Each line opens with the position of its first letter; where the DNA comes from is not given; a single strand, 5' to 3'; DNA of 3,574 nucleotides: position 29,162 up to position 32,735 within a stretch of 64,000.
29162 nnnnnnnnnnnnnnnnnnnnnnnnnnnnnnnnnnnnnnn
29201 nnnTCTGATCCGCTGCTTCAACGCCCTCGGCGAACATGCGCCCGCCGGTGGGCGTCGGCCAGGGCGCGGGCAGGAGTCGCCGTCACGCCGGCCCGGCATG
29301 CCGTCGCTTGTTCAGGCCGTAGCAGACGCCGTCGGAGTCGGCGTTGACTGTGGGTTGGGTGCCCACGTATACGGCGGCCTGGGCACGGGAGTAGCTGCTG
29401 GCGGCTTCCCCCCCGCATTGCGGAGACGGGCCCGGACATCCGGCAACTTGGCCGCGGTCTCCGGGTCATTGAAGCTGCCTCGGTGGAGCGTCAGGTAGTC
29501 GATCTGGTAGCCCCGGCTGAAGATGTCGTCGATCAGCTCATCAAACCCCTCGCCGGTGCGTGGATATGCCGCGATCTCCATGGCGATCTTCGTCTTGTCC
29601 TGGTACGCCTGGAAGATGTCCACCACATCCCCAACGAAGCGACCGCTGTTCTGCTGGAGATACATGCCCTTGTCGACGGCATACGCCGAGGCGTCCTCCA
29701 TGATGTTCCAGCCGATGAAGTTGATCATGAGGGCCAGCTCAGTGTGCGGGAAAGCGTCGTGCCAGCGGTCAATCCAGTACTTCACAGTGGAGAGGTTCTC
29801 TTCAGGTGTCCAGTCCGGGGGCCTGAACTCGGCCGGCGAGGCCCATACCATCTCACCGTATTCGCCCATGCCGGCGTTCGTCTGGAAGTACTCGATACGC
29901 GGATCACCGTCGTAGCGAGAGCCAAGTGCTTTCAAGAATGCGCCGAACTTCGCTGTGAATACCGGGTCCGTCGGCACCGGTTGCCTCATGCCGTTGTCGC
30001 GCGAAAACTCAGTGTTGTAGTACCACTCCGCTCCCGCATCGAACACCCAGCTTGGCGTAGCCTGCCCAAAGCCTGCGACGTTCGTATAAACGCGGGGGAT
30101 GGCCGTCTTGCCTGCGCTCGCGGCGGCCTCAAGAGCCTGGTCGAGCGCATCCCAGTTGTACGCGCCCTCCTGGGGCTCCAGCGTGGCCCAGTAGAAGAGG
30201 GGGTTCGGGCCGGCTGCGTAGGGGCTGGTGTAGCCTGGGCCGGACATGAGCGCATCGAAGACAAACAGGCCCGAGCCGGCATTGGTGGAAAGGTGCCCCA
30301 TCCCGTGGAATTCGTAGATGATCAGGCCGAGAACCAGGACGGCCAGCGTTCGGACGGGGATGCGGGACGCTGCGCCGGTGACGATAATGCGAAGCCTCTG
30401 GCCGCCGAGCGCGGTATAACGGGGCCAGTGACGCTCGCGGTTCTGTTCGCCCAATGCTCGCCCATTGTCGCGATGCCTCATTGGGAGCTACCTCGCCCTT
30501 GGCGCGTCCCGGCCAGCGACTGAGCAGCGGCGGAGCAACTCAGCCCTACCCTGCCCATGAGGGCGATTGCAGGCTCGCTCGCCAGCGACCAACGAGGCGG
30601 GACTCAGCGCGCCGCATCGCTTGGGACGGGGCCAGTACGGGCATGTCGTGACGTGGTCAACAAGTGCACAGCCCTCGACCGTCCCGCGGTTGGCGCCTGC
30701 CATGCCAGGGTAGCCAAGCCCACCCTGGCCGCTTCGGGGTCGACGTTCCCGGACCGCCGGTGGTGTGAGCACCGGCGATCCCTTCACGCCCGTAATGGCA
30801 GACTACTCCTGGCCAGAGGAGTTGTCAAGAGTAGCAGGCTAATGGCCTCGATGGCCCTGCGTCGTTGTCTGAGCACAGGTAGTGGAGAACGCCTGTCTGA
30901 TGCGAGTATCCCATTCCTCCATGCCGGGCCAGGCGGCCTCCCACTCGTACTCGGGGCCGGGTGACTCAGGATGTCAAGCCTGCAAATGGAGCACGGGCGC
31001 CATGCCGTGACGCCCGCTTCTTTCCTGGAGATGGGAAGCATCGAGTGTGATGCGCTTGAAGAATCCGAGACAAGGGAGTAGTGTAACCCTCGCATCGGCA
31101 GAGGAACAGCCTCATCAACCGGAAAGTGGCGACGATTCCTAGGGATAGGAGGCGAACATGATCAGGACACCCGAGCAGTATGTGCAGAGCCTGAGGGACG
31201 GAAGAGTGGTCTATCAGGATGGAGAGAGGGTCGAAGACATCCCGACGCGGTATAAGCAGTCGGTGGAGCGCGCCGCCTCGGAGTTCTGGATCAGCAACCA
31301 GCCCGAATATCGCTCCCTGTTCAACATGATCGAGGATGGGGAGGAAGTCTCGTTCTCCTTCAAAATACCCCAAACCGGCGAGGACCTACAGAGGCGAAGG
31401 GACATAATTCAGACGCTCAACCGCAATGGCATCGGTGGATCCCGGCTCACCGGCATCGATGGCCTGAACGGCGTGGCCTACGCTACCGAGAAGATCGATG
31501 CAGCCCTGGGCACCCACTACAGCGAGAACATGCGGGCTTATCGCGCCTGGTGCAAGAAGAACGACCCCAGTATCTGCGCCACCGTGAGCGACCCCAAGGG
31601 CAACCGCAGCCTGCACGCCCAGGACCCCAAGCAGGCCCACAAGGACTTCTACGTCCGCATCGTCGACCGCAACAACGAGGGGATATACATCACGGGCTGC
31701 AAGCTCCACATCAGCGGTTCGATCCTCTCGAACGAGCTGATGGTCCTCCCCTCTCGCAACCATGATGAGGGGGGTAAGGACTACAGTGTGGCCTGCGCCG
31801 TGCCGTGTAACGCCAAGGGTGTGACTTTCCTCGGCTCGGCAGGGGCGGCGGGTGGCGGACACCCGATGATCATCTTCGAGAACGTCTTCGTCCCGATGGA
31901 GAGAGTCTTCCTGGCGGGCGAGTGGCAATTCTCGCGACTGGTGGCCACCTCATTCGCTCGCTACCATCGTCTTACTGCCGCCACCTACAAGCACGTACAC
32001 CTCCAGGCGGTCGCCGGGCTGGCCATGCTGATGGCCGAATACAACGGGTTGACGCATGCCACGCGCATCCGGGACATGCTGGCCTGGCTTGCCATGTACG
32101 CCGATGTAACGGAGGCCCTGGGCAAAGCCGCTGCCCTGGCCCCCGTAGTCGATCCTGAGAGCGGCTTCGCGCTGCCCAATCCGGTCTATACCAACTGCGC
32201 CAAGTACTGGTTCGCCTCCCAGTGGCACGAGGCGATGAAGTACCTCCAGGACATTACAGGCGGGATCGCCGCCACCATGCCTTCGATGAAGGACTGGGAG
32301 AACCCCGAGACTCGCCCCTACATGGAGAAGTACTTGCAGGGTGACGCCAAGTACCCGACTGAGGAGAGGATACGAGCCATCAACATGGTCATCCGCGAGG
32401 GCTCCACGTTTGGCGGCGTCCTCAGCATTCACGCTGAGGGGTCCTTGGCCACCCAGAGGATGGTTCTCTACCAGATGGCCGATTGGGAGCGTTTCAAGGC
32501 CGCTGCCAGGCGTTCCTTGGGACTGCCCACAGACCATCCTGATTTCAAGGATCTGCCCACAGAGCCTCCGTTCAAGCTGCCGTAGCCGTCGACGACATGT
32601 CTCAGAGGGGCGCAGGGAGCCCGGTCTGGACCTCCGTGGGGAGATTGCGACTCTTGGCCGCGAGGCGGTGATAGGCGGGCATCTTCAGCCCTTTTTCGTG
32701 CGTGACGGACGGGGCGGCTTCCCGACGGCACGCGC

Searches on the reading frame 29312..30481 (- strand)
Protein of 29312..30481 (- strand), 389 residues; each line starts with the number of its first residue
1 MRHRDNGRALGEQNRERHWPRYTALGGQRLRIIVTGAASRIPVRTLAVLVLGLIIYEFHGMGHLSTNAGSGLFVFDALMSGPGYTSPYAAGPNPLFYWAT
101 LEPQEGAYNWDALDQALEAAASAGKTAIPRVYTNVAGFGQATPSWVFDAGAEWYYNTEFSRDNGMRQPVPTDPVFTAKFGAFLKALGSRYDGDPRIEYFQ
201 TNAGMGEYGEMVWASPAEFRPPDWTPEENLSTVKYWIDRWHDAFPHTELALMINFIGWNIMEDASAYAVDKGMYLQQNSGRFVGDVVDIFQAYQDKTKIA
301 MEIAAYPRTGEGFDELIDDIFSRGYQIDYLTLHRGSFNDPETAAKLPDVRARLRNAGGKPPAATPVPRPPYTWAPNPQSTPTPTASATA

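Call 18: search_protein_families(library=pfam, proteins=[window:29312-30481:-], max_evalue=0.001)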
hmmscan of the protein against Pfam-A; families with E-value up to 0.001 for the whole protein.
window:29312-30481:- (389 aa): 1 family
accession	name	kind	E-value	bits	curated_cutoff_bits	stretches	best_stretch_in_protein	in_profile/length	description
PF02449.21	Glyco_hydro_42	-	6.1e-10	39.4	21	1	96-207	32-140/376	Beta-galactosidase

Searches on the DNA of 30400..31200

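Call 84: search_rna_families(source=window, start=30400, end=31200, threshold=evalue, max_evalue=1)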
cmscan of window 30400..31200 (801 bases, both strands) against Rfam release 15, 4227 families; matches with E-value up to 1: 0.
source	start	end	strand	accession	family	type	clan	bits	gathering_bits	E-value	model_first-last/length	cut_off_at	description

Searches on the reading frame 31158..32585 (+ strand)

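Call 18: search_protein_families(library=pfam, proteins=[window:31158-32585:+], max_evalue=0.001)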
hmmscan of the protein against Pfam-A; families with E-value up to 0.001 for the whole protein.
window:31158-32585:+ (475 aa): 2 families
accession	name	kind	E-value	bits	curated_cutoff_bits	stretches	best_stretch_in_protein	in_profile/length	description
PF11794.13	HpaB_N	-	1.4e-57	195.8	35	1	4-252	1-270/270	4-hydroxyphenylacetate 3-hydroxylase N terminal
PF03241.18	HpaB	-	1e-48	165.6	25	1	262-454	4-201/202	4-hydroxyphenylacetate 3-hydroxylase C terminal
